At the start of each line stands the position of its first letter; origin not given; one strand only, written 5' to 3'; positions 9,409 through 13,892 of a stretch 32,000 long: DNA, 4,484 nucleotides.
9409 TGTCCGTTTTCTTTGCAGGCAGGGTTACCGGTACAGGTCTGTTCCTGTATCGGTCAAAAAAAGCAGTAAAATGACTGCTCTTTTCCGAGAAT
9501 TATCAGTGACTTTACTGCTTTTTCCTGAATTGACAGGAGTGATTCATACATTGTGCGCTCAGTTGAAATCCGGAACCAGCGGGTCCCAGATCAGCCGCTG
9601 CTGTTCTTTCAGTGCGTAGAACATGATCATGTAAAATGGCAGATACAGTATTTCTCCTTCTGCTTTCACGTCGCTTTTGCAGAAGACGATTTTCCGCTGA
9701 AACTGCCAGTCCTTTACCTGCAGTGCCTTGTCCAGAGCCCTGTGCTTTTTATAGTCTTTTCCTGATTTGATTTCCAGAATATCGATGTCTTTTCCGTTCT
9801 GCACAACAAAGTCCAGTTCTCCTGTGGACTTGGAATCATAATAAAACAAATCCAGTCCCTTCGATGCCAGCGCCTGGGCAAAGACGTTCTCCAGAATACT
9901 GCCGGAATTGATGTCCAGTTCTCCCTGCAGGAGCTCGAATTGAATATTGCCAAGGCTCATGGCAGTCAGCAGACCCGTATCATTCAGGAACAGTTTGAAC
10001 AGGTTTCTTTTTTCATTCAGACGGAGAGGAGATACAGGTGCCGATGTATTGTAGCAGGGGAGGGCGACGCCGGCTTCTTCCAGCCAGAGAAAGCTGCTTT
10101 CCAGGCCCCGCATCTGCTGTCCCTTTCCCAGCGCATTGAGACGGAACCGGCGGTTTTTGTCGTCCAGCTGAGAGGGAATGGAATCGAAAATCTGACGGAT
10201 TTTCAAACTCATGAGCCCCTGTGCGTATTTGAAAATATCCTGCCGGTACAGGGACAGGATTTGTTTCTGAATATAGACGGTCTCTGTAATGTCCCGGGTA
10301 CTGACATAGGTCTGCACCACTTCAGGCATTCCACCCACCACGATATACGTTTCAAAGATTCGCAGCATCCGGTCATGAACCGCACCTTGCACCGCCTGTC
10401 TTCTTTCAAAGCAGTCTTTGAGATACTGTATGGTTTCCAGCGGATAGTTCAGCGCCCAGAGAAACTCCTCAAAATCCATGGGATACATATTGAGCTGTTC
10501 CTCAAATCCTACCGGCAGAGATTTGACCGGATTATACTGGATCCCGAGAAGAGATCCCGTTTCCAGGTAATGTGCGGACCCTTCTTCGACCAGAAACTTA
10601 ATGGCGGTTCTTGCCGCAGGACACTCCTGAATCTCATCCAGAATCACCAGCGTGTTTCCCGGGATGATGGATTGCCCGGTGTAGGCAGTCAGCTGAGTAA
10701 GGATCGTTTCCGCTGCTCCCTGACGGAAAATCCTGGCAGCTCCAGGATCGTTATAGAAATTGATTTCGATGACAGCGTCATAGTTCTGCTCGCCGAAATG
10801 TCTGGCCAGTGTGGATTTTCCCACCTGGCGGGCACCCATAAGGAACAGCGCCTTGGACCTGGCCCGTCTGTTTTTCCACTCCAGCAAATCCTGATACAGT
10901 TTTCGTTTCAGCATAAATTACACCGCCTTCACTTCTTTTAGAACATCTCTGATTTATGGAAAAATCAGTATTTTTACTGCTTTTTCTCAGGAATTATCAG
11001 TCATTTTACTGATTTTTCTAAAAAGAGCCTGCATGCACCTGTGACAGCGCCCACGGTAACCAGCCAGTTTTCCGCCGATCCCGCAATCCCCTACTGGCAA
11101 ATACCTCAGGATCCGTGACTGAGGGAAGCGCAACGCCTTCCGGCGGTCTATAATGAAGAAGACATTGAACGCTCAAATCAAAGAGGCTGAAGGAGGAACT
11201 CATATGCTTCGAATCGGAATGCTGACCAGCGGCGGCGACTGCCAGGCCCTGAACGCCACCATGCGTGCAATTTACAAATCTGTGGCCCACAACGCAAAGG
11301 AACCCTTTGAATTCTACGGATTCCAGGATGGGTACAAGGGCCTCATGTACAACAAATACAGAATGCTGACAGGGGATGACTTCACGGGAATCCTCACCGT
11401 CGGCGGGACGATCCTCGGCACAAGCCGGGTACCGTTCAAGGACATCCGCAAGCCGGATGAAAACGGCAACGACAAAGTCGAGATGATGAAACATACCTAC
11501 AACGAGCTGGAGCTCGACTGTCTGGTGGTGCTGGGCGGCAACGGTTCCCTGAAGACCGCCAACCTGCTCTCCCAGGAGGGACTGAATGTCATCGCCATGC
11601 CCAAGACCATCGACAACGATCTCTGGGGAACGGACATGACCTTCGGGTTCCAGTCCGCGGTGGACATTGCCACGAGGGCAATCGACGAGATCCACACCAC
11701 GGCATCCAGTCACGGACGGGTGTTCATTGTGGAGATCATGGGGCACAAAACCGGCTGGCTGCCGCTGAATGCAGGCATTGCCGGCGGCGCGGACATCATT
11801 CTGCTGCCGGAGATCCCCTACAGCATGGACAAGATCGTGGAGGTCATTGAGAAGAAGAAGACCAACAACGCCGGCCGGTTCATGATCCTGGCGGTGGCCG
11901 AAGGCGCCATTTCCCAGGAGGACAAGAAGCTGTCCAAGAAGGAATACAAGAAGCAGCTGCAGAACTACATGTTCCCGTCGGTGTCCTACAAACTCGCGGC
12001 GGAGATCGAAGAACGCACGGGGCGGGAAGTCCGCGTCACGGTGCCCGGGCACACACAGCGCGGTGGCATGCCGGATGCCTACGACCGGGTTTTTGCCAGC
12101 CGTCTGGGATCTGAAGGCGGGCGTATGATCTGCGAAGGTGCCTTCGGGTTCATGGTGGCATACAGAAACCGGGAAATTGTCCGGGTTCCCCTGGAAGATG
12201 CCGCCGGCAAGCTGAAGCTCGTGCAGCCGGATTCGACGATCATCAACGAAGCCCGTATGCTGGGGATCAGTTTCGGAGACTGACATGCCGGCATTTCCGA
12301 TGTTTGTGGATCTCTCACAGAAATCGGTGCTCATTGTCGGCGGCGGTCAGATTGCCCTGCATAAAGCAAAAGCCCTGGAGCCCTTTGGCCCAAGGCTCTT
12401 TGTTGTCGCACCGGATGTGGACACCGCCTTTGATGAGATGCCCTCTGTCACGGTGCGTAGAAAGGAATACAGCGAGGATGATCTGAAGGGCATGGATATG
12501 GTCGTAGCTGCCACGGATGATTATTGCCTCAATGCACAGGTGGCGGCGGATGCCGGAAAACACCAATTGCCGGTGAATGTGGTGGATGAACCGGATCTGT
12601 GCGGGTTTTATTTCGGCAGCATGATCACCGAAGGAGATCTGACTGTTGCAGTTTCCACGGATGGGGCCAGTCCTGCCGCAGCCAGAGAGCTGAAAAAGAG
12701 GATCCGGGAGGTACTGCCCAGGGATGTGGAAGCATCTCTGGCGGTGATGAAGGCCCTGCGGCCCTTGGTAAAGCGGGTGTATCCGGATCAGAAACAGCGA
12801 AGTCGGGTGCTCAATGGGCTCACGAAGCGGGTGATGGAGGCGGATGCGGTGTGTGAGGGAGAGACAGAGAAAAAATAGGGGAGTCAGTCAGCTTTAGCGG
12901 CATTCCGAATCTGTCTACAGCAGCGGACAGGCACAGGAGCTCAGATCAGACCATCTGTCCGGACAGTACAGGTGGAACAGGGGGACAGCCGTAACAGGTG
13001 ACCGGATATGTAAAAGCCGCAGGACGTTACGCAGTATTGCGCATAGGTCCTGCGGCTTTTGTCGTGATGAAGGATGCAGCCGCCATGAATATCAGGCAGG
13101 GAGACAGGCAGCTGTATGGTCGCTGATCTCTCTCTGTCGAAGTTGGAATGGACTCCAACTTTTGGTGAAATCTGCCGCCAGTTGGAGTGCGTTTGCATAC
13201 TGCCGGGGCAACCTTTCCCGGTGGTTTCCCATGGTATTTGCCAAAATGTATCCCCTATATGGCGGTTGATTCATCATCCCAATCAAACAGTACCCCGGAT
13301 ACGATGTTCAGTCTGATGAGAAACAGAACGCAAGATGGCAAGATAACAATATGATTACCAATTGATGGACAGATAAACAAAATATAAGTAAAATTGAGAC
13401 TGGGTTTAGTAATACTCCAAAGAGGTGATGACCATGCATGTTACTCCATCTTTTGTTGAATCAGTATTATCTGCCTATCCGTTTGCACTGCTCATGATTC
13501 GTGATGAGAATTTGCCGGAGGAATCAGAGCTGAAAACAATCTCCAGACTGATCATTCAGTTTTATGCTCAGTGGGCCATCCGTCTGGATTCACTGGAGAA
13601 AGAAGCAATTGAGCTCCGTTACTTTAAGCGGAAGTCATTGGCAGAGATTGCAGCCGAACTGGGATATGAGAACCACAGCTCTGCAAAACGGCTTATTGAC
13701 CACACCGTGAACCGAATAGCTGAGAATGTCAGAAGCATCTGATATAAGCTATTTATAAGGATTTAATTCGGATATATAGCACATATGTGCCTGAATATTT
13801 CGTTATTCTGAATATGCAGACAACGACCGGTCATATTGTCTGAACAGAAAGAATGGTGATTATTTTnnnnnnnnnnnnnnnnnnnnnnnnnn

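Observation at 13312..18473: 5.1-kb low-GC island bounded by a 17-nt direct repeat, with no recombinase and a coherent but unrecognised cargo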

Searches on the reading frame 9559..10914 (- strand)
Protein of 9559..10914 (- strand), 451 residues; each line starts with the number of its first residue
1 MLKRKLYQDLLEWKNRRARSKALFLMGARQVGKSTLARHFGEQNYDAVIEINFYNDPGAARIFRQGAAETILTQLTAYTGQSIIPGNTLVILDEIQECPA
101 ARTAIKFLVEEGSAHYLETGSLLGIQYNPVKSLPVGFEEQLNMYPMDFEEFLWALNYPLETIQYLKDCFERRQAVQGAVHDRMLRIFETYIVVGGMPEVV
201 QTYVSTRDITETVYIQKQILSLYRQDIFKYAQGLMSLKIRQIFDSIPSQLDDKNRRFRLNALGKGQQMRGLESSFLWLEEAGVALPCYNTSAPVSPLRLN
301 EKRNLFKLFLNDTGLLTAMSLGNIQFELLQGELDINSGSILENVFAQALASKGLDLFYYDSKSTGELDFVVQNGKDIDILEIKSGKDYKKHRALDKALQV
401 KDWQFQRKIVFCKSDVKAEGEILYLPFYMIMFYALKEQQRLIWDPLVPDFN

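Call 4: search_protein_families(library=pfam, proteins=[window:9559-10914:-], max_evalue=0.1)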
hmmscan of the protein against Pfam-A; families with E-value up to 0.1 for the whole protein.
window:9559-10914:- (451 aa): 7 families
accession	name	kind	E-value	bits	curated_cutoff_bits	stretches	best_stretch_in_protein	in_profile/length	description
PF13635.12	DUF4143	-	8.5e-26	91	28.1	1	225-385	2-160/160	Domain of unknown function (DUF4143)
PF13173.12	AAA_14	-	7.1e-25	87.9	27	1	20-152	2-129/129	AAA domain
PF13191.12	AAA_16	-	0.00011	23.2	32.6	1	8-104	13-111/167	AAA ATPase domain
PF13401.12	AAA_22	-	0.0011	19.7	27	1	20-96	5-94/130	AAA domain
PF01156.24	IU_nuc_hydro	-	0.012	15.7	34.2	1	20-82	140-192/297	Inosine-uridine preferring nucleoside hydrolase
PF24883.2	NPHP3_N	-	0.014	16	24.8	0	10-40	12-42/164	Nephrocystin 3, N-terminal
PF05621.17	TniB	-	0.019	14.9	22.4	1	8-44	24-59/189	Bacterial TniB protein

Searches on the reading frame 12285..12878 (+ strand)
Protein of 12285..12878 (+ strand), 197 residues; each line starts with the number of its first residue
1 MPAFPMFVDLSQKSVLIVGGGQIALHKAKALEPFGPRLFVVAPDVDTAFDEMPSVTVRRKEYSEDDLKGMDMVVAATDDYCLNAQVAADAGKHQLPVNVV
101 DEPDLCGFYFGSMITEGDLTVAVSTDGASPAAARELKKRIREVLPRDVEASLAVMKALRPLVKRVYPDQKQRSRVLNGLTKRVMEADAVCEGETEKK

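Call 4: search_protein_families(library=pfam, proteins=[window:12285-12878:+], max_evalue=0.1)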
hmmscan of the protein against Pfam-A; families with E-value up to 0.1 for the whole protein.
window:12285-12878:+ (197 aa): 6 families
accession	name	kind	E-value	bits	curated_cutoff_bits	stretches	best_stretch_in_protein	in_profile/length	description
PF13241.12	NAD_binding_7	-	2.8e-29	102.2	22.1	1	6-112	1-104/104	Putative NAD(P)-binding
PF14824.11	Sirohm_synth_M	-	7.6e-08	32.2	25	1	117-141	2-26/28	Sirohaem biosynthesis protein central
PF02826.25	2-Hacid_dh_C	-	0.0034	17.2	25.1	1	6-52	30-75/178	D-isomer specific 2-hydroxyacid dehydrogenase, NAD binding domain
PF00070.33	Pyr_redox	-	0.031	15.2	22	1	14-43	1-30/82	Pyridine nucleotide-disulphide oxidoreductase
PF01488.26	Shikimate_DH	-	0.06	13.9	24.3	0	7-46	7-47/138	Shikimate / quinate 5-dehydrogenase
PF13478.12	XdhC_C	-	0.094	13.7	29.7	0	15-94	1-68/125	XdhC Rossmann domain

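Call 7: find_encoding_contigs(protein=window:12285-12878:+, flank=10000, max_places=10)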
Protein window:12285-12878:+ (197 aa): 23 contigs read that carry it; 7 places shown.
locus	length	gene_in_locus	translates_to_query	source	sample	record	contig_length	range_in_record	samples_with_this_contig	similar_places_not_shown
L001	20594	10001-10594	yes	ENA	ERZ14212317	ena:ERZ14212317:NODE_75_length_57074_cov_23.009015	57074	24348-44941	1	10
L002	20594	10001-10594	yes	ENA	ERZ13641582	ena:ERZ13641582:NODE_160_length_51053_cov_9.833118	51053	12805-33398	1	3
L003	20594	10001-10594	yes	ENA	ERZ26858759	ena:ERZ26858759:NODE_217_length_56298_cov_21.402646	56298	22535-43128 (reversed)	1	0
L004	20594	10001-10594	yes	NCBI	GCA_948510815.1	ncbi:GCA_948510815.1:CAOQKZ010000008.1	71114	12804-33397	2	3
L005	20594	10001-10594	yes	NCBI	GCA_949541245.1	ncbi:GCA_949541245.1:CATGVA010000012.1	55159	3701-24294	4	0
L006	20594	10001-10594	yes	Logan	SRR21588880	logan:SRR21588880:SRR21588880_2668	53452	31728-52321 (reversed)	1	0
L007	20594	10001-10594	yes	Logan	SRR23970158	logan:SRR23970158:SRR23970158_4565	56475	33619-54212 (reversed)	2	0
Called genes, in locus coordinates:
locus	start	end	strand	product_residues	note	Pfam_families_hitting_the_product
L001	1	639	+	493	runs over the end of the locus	PF01087:GalP_UDP_transf, PF02744:GalP_UDP_tr_C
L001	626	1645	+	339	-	PF01263:Aldose_epim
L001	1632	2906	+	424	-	PF10509:GalKase_gal_bdg, PF00288:GHMP_kinases_N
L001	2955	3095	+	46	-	-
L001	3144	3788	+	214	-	PF06736:TMEM175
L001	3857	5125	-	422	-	PF02388:FemAB, PF13480:Acetyltransf_6 (faint)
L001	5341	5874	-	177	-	PF01590:GAF, PF13185:GAF_2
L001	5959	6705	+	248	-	-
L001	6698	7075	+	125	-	PF22751:DUF488-N3a, PF22752:DUF488-N3i, PF04343:DUF488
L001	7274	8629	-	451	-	PF13173:AAA_14, PF13635:DUF4143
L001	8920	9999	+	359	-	PF00365:PFK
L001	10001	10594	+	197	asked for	PF13241:NAD_binding_7, PF14824:Sirohm_synth_M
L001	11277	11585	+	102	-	-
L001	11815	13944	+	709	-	PF01471:PG_binding_1, PF08924:Rv2525c_GlyHyd-like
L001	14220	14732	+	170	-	-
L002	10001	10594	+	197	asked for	PF13241:NAD_binding_7, PF14824:Sirohm_synth_M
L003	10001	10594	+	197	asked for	PF13241:NAD_binding_7, PF14824:Sirohm_synth_M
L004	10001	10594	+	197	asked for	PF13241:NAD_binding_7, PF14824:Sirohm_synth_M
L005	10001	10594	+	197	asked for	PF13241:NAD_binding_7, PF14824:Sirohm_synth_M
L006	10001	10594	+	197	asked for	PF13241:NAD_binding_7, PF14824:Sirohm_synth_M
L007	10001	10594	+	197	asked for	PF13241:NAD_binding_7, PF14824:Sirohm_synth_M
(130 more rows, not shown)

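Call 44: find_homologous_proteins(query=window:12285-12878:+, max_evalue=1e-10)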
Query window:12285-12878:+ (197 aa): 295 proteins with E <= 1e-10 among 994 candidates; the best 120 are listed.
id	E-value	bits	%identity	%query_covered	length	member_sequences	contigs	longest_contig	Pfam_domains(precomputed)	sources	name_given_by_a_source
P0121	2.3e-122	424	99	100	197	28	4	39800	PF13241.13,PF14824.12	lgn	-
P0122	2.2e-121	420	99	100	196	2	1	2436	PF13241.13,PF14824.12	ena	-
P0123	2.2e-121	420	99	100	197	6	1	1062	PF13241.13,PF14824.12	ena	-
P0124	6.8e-111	386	91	100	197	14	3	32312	PF13241.13,PF14824.12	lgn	-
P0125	7.4e-99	347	81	100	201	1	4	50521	PF13241.13,PF14824.12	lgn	-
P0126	2.6e-95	335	85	100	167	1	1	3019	PF13241.13,PF14824.12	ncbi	-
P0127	3.7e-88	312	74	99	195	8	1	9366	PF13241.13,PF14824.12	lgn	-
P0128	2.6e-86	306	73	99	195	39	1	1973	PF13241.13,PF14824.12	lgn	-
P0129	1.2e-85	304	74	100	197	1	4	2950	PF13241.13,PF14824.12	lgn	-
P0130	1.0e-80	288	71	97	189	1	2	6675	PF13241.13,PF14824.12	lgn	-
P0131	5.9e-79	282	69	99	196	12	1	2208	PF13241.13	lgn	-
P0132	4.6e-60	221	58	93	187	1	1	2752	PF13241.13,PF14824.12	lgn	-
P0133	3.4e-44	169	44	94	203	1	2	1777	PF13241.13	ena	-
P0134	4.8e-39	152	43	99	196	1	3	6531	PF13241.13,PF14824.12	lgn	-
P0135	1.5e-38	150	44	94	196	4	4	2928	PF13241.13,PF14824.12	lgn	-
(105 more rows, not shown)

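Call 45: find_encoding_contigs(protein=P0125, flank=10000, max_places=3)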
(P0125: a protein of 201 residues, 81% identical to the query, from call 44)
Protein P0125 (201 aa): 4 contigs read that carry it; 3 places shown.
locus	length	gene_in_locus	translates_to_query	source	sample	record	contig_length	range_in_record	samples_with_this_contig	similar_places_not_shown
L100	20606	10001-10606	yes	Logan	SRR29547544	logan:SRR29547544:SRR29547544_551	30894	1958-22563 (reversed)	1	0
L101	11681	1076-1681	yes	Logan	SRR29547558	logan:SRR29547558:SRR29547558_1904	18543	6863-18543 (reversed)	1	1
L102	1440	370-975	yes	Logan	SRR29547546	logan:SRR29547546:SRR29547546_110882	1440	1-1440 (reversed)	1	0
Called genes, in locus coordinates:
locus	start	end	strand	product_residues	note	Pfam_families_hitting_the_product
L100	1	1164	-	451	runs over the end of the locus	PF13173:AAA_14, PF13635:DUF4143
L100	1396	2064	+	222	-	-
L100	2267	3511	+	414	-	PF01547:SBP_bac_1, PF13416:SBP_bac_8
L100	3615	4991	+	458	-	PF00528:BPD_transp_1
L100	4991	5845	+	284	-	PF00528:BPD_transp_1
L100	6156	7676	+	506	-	PF02446:Glyco_hydro_77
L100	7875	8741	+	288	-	PF01370:Epimerase, PF04321:RmlD_sub_bind (faint), PF13460:NAD_binding_10 (weak), PF16363:GDP_Man_Dehyd (faint)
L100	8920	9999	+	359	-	PF00365:PFK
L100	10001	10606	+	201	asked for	PF13241:NAD_binding_7, PF14824:Sirohm_synth_M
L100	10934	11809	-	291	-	-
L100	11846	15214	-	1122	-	PF18731:HEPN_Swt1, PF04465:DUF499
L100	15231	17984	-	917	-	PF06634:DUF1156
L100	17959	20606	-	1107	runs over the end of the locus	PF04851:ResIII, PF00176:SNF2-rel_dom, PF00270:DEAD, PF00271:Helicase_C, PF16203:ERCC3_RAD25_C (faint), PF13020:NOV_C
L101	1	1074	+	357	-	?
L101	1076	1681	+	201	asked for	PF13241:NAD_binding_7, PF14824:Sirohm_synth_M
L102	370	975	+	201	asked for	PF13241:NAD_binding_7, PF14824:Sirohm_synth_M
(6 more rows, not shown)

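Call 46: find_encoding_contigs(protein=P0124, flank=10000, max_places=3)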
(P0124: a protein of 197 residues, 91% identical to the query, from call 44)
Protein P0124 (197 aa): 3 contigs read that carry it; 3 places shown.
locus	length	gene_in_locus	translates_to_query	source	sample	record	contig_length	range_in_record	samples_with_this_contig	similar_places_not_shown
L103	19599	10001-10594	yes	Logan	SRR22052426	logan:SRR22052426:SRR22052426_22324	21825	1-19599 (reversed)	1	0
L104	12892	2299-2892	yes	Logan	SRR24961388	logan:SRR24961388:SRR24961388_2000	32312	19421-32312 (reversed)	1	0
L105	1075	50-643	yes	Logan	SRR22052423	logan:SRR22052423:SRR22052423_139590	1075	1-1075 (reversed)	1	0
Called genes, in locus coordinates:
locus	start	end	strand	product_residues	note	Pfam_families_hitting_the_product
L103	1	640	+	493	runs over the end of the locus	PF01087:GalP_UDP_transf, PF02744:GalP_UDP_tr_C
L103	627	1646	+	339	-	PF01263:Aldose_epim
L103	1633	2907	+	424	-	PF10509:GalKase_gal_bdg, PF00288:GHMP_kinases_N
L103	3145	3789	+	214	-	PF06736:TMEM175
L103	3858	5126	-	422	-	PF02388:FemAB, PF13480:Acetyltransf_6 (faint)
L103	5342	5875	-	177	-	PF01590:GAF, PF13185:GAF_2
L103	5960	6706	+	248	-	-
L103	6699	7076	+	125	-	PF22751:DUF488-N3a, PF22752:DUF488-N3i, PF04343:DUF488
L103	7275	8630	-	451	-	PF13173:AAA_14, PF13635:DUF4143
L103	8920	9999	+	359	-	PF00365:PFK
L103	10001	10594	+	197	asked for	PF13241:NAD_binding_7, PF14824:Sirohm_synth_M (weak)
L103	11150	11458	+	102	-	-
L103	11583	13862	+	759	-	PF01471:PG_binding_1, PF08924:Rv2525c_GlyHyd-like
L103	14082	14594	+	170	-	-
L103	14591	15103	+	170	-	-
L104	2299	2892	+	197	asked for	PF13241:NAD_binding_7, PF14824:Sirohm_synth_M (weak)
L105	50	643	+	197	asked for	PF13241:NAD_binding_7, PF14824:Sirohm_synth_M (weak)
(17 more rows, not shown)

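Call 47: find_encoding_contigs(protein=P0127, flank=10000, max_places=3)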
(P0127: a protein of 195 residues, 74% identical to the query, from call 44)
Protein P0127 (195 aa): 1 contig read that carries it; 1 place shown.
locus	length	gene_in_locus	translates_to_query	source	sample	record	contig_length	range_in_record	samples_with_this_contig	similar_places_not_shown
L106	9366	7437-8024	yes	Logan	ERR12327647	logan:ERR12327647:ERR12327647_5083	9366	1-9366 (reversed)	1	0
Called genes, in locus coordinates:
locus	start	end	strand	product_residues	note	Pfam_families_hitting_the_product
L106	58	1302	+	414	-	PF01547:SBP_bac_1, PF13416:SBP_bac_8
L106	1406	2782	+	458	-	PF00528:BPD_transp_1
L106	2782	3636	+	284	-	PF00528:BPD_transp_1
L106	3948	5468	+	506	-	PF02446:Glyco_hydro_77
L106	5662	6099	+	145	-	PF01370:Epimerase, PF04321:RmlD_sub_bind (faint)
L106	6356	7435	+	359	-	PF00365:PFK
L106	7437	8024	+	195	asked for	PF13241:NAD_binding_7, PF14824:Sirohm_synth_M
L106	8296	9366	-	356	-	?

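Call 57: search_protein_families(library=padloc, proteins=[L100:11846-15214:-, L100:10934-11809:-], max_evalue=0.001)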
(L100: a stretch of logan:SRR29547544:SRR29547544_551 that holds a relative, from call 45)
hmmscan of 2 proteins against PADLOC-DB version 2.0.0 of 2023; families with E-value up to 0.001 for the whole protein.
L100:11846-15214:- (1122 aa): 2 families
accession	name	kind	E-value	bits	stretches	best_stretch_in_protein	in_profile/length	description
PDLC00662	HmaC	-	1.2e-289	961.7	1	179-1118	3-936/941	AAA+ ATPase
PDLC02192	DUF499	-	9.8e-49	164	1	221-757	33-543/1022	-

L100:10934-11809:- (291 aa): 0 families

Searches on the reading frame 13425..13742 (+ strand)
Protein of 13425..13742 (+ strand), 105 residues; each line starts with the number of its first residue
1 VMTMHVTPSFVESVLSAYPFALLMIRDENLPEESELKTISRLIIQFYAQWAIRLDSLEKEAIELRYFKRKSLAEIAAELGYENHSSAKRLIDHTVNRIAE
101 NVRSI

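Call 4: search_protein_families(library=pfam, proteins=[window:13425-13742:+], max_evalue=0.1)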
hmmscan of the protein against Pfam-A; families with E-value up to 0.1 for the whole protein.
window:13425-13742:+ (105 aa): 4 families
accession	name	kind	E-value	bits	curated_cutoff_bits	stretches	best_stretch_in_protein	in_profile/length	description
PF04545.22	Sigma70_r4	-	6e-05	22.9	24.1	1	53-80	4-31/50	Sigma-70, region 4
PF08281.18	Sigma70_r4_2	-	0.00013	22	25.7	1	53-80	10-37/54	Sigma-70, region 4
PF12833.13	HTH_18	-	0.01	16.5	33.6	1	60-93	35-68/80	Helix-turn-helix domain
PF13936.12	HTH_38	-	0.033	14.4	27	1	54-81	5-32/44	Helix-turn-helix domain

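Call 19: search_protein_families(library=ncbifam, proteins=[window:13434-13742:+], max_evalue=1)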
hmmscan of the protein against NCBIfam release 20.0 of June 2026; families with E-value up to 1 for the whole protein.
window:13434-13742:+ (102 aa): 6 families
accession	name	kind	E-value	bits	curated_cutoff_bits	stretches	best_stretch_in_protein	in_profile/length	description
TIGR02937.1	sigma70-ECF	superfamily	8.5e-05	22.2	42.9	1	28-78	98-145/165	sigma-70 family RNA polymerase sigma factor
TIGR01636.1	phage_rinA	subfamily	0.00074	19.7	31.9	1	50-98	82-131/134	phage transcriptional regulator, RinA family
TIGR02984.1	Sig-70_plancto1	subfamily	0.0028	17.3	183.75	1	50-87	140-177/189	RNA polymerase sigma-70 factor, Planctomycetaceae-specific subfamily 1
TIGR02885.1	spore_sigF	equivalog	0.009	15.9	321.45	1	31-80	167-213/231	RNA polymerase sporulation sigma factor SigF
NF004052.0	PRK05572.1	subfamily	0.011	15.3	311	1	29-80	184-232/252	SigF/SigG family RNA polymerase sporulation sigma factor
TIGR02980.1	SigBFG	subfamily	0.022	14.5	234.35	1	50-98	178-225/227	SigB/SigF/SigG family RNA polymerase sigma factor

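Call 20: search_protein_families(library=phrogs, proteins=[window:13434-13742:+], max_evalue=0.1)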
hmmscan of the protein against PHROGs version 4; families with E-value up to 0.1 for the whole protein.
window:13434-13742:+ (102 aa): 6 families
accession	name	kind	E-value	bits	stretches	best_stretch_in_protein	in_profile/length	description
phrog_36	-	transcription regulation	6.3e-06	26.9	1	34-97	131-185/220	transcriptional regulator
phrog_3512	-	transcription regulation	2e-05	25.8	1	47-98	63-112/130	sigma factor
phrog_1740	-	transcription regulation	0.0061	16.1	1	32-98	150-215/567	RNA polymerase sigma factor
phrog_2198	-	transcription regulation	0.011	16.9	1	21-90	53-120/133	Alt-like transcription activator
phrog_351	-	transcription regulation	0.017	14.7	1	50-78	675-706/928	RNA polymerase sigma factor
phrog_248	-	transcription regulation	0.018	16.1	1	33-100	80-138/161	transcriptional activator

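Call 21: search_protein_families(library=padloc, proteins=[window:13434-13742:+], max_evalue=0.1)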
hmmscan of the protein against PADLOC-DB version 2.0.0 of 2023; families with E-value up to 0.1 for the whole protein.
window:13434-13742:+ (102 aa): 0 families
